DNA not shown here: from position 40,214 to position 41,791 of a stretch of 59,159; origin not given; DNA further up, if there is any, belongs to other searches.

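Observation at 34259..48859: ROK-controlled importer plus paired dehydrogenase/aminotransferase modules: candidate undescribed (di)amino-sugar or aminocyclitol utilisation system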

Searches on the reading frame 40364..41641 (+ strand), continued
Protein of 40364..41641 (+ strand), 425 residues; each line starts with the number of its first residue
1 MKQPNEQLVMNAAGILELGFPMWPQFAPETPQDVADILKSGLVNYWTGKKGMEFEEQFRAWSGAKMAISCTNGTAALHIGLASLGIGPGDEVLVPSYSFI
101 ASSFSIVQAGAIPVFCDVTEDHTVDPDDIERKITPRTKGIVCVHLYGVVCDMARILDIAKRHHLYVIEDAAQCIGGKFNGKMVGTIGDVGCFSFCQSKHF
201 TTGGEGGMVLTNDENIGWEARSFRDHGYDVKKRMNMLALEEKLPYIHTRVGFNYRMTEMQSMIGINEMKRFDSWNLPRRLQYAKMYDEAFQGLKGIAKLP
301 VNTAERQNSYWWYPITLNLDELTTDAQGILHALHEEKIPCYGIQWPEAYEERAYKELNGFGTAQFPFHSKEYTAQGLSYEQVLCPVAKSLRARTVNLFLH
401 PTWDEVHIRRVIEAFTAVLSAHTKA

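Call 50: get_annotated_region(hit=H1, flank=9000)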
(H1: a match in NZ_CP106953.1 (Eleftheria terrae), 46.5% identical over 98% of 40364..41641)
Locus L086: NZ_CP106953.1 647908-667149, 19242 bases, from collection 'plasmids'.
description: Eleftheria terrae strain P9846-PB plasmid unnamed2
organism: Eleftheria terrae (NCBI taxid 1597781)
taxonomy: Bacteria; Pseudomonadota; Betaproteobacteria; Burkholderiales; ; Eleftheria; Eleftheria terrae
host: -; source: soil sample,soil; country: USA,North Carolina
typing (MOB-suite, as given by PLSDB): mobilizable; relaxase MOBP
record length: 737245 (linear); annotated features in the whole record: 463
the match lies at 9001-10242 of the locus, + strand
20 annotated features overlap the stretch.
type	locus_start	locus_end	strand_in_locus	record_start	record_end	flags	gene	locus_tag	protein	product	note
CDS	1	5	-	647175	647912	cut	-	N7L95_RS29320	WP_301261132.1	response regulator transcription factor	GO:0000160 - phosphorelay signal transduction system [Evidence IEA]; GO:0006355 - regulation of DNA-templated ...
CDS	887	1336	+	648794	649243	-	-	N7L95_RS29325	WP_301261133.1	PEP-CTERM sorting domain-containing protein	-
CDS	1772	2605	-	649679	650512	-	-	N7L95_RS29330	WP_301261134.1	PEP-CTERM sorting domain-containing protein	-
CDS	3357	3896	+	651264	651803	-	-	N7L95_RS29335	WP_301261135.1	hypothetical protein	-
CDS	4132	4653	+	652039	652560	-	-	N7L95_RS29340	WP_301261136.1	hypothetical protein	-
CDS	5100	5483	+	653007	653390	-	-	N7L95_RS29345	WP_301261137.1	hypothetical protein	-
CDS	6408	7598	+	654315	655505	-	-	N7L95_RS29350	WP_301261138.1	MFS transporter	GO:0055085 - transmembrane transport [Evidence IEA]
CDS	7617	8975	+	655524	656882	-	-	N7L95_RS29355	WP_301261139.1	hypothetical protein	-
CDS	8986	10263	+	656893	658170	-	-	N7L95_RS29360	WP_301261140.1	DegT/DnrJ/EryC1/StrS family aminotransferase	-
CDS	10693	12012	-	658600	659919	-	fabF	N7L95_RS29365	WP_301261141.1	beta-ketoacyl-ACP synthase II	GO:0006633 - fatty acid biosynthetic process [Evidence IEA]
CDS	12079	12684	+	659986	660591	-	-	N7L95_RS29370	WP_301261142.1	TetR/AcrR family transcriptional regulator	GO:0006355 - regulation of DNA-templated transcription [Evidence IEA]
CDS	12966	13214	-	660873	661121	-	-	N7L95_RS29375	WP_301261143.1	PEP-CTERM sorting domain-containing protein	-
CDS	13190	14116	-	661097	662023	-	-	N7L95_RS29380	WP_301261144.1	hypothetical protein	-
CDS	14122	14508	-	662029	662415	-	-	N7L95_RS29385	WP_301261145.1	hypothetical protein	-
CDS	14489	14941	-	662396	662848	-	-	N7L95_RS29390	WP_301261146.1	hypothetical protein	-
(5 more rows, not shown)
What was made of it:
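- Tried and rejected: The best, from Eleftheria terrae, sits in an uninformative context (call 50).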

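Call 51: find_encoding_contigs(protein=P0002, flank=10000, max_places=1)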
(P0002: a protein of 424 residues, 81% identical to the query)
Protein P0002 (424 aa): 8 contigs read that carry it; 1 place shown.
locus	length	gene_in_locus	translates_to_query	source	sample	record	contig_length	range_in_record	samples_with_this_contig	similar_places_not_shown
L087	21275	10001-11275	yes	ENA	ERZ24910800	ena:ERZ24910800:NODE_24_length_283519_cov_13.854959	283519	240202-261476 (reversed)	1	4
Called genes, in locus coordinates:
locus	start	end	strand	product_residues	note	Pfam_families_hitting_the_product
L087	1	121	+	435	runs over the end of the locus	PF01041:DegT_DnrJ_EryC1, PF00266:Aminotran_5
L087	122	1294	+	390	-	PF12802:MarR_2, PF00480:ROK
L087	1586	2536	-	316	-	-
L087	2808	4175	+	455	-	PF04734:Ceramidase_alk (faint)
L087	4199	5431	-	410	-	PF00480:ROK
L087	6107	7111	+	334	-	PF02653:BPD_transp_2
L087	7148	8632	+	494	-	PF00005:ABC_tran, PF13304:AAA_21 (faint), PF00005:ABC_tran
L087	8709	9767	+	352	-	PF13407:Peripla_BP_4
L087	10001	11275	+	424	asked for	PF01041:DegT_DnrJ_EryC1, PF00155:Aminotran_1_2, PF01212:Beta_elim_lyase (weak), PF00266:Aminotran_5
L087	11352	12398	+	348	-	PF01408:GFO_IDH_MocA, PF22685:Gal80p_C-like (faint), PF02894:GFO_IDH_MocA_C, PF22725:GFO_IDH_MocA_C3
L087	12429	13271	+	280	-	PF01261:AP_endonuc_2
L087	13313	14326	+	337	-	PF01408:GFO_IDH_MocA, PF02894:GFO_IDH_MocA_C, PF22725:GFO_IDH_MocA_C3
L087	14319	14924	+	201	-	PF16011:CBM9_2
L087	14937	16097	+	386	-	PF07969:Amidohydro_3 (faint), PF01979:Amidohydro_1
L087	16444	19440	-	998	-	PF14691:Fer4_20, PF00070:Pyr_redox (faint), PF01266:DAO (weak), PF07992:Pyr_redox_2, PF13450:NAD_binding_8, PF13738:Pyr_redox_3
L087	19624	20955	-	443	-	PF22039:HUTI_composite_bact (weak), PF01979:Amidohydro_1, PF07969:Amidohydro_3 (faint)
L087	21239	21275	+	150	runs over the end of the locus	PF00583:Acetyltransf_1, PF13673:Acetyltransf_10, PF13508:Acetyltransf_7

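Call 52: find_encoding_contigs(protein=P0098, flank=10000, max_places=1)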
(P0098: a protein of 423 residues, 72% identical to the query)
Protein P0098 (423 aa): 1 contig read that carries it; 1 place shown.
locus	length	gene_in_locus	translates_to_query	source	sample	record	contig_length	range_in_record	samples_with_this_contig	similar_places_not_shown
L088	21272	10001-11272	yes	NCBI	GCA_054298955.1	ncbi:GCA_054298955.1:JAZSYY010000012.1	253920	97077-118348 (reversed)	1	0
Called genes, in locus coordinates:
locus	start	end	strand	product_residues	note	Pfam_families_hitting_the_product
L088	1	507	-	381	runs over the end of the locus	PF02481:DNA_processg_A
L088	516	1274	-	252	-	PF22435:MRM3-like_sub_bind, PF08032:SpoU_sub_bind, PF00588:SpoU_methylase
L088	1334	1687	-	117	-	PF00453:Ribosomal_L20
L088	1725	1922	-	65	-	PF01632:Ribosomal_L35p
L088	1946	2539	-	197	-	PF05198:IF3_N, PF00707:IF3_C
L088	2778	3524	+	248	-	PF01261:AP_endonuc_2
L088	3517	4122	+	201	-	PF01613:Flavin_Reduct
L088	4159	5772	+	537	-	PF00128:Alpha-amylase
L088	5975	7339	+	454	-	PF03448:MgtE_N, PF00571:CBS, PF01769:MgtE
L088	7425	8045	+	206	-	PF07314:Lit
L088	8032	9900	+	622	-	PF13292:DXP_synthase_N, PF02779:Transket_pyr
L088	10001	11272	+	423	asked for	PF01041:DegT_DnrJ_EryC1, PF01212:Beta_elim_lyase (weak), PF00155:Aminotran_1_2 (weak), PF00266:Aminotran_5 (weak)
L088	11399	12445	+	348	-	PF01408:GFO_IDH_MocA, PF02894:GFO_IDH_MocA_C, PF22725:GFO_IDH_MocA_C3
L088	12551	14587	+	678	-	PF02838:Glyco_hydro_20b, PF00728:Glyco_hydro_20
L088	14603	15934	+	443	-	PF04734:Ceramidase_alk (faint)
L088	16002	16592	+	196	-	-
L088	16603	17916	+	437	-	PF03553:Na_H_antiporter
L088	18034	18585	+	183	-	PF04542:Sigma70_r2 (weak), PF08281:Sigma70_r4_2, PF04545:Sigma70_r4 (weak)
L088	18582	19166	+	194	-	-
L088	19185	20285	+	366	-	-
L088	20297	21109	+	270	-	-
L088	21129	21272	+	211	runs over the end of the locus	PF00326:Peptidase_S9 (faint), PF00756:Esterase (weak), PF20434:BD-FAE (faint), PF02230:Abhydrolase_2 (weak), PF12146:Hydrolase_4 (faint), PF01738:DLH (weak)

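Call 53: find_encoding_contigs(protein=P0036, flank=10000, max_places=1)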
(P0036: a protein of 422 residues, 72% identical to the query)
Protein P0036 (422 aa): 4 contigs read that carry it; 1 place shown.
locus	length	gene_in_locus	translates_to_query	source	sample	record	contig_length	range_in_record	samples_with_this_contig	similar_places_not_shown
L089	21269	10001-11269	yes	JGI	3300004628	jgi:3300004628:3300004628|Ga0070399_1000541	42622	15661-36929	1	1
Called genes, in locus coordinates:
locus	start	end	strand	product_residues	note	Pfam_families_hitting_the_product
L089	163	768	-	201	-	PF16011:CBM9_2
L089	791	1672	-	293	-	PF02311:AraC_binding, PF07883:Cupin_2, PF12833:HTH_18, PF00165:HTH_AraC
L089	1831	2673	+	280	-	PF01261:AP_endonuc_2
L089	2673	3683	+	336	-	PF01408:GFO_IDH_MocA, PF02894:GFO_IDH_MocA_C (weak), PF22725:GFO_IDH_MocA_C3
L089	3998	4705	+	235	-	PF02585:PIG-L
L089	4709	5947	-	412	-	PF13412:HTH_24 (faint), PF00480:ROK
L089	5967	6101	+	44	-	-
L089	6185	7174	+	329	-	PF02653:BPD_transp_2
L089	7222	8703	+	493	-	PF00005:ABC_tran, PF13304:AAA_21 (faint), PF00005:ABC_tran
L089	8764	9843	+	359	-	PF21827:New_glue (faint), PF13407:Peripla_BP_4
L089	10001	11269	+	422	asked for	PF00155:Aminotran_1_2, PF01041:DegT_DnrJ_EryC1, PF01212:Beta_elim_lyase (weak), PF00266:Aminotran_5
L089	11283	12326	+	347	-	PF01408:GFO_IDH_MocA, PF02894:GFO_IDH_MocA_C, PF22725:GFO_IDH_MocA_C3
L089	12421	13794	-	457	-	PF01554:MatE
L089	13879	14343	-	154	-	PF00383:dCMP_cyt_deam_1, PF14437:MafB19-deam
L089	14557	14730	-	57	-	-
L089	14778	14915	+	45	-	-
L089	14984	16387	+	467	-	PF00672:HAMP (weak), PF00512:HisKA, PF02518:HATPase_c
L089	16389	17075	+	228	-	PF00072:Response_reg, PF00486:Trans_reg_C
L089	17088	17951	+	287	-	PF00892:EamA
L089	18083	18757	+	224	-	PF12773:DZR, PF13248:Zn_ribbon_3 (faint)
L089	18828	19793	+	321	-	PF00005:ABC_tran, PF13304:AAA_21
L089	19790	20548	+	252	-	PF01061:ABC2_membrane (weak), PF12679:ABC2_membrane_2, PF12730:ABC2_membrane_4, PF12698:ABC2_membrane_3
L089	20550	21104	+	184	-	-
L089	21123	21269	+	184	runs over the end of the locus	PF01569:PAP2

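Call 56: search_protein_families(library=ncbifam, max_evalue=0.001, proteins=[L003:18734-19438:+])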
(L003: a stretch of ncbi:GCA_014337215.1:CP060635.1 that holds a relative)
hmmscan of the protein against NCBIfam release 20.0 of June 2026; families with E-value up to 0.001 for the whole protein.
L003:18734-19438:+ (234 aa): 4 families
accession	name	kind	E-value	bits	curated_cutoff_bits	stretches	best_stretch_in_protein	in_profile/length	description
TIGR04001.1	thiol_BshB1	equivalog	2e-36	125.8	182.5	1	2-220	3-220/226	bacillithiol biosynthesis deacetylase BshB1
TIGR04000.1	thiol_BshB2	equivalog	6.2e-16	58.7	195.25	1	3-190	3-191/217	bacillithiol biosynthesis deacetylase BshB2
TIGR03446.1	mycothiol_Mca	equivalog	1.4e-10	41.2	277.15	1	1-151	1-175/283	mycothiol conjugate amidase Mca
TIGR03445.1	mycothiol_MshB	equivalog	2.4e-09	37.5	224.35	0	5-52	2-47/284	N-acetyl-1-D-myo-inositol-2-amino-2-deoxy-alpha-D-glucopyranoside deacetylase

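Call 83: list_cluster_members(proteins=[L003:19557-20507:+, L003:18734-19438:+, L003:11306-12349:+, L003:12451-13653:+, L003:15562-16401:+, L088:14603-15934:+, L013:4528-5154:+, L031:1554-2351:+, L087:2808-4175:+])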
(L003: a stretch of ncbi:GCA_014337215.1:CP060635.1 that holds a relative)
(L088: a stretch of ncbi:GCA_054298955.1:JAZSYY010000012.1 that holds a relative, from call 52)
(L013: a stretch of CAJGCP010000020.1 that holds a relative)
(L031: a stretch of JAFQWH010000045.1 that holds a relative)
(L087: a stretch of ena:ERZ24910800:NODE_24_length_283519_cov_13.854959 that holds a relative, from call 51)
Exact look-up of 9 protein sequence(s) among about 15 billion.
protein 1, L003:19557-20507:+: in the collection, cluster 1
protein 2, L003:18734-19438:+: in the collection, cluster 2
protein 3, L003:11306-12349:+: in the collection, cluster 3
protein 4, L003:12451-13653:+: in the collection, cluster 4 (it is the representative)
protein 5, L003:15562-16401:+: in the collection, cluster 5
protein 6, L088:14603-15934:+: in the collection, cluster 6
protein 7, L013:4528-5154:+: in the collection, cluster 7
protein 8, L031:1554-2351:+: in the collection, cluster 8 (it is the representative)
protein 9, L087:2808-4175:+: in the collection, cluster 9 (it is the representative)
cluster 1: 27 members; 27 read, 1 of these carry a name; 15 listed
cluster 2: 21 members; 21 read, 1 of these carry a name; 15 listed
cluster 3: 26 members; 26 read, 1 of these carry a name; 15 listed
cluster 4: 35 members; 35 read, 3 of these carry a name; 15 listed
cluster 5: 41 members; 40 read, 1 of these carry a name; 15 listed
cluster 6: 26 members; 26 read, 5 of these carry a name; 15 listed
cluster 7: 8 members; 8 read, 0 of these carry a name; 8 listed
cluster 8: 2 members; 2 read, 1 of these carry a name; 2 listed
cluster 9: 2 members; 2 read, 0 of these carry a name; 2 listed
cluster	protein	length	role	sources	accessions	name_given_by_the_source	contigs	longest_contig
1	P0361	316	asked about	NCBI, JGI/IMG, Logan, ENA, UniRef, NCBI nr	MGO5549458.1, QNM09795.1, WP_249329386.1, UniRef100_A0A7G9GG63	sugar phosphate isomerase family [Wansuia hejianensis] | Glucosamine-6-phosphate isomerase n=1 Tax=Wansuia hejianensis TaxID=2763667 ... | hypothetical protein [Wansuia hejianensis]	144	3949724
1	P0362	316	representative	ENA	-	-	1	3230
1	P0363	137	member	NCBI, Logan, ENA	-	-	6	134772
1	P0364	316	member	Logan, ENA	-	-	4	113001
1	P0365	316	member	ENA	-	-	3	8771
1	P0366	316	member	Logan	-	-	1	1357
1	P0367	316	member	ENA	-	-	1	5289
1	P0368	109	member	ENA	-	-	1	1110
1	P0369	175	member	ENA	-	-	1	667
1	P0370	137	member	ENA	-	-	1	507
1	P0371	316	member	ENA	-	-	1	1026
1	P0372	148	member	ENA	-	-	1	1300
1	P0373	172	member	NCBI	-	-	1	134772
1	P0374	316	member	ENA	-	-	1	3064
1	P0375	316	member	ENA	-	-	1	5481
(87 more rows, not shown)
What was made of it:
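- Tried and rejected: Public annotations of the partner proteins are all generic (call 83).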
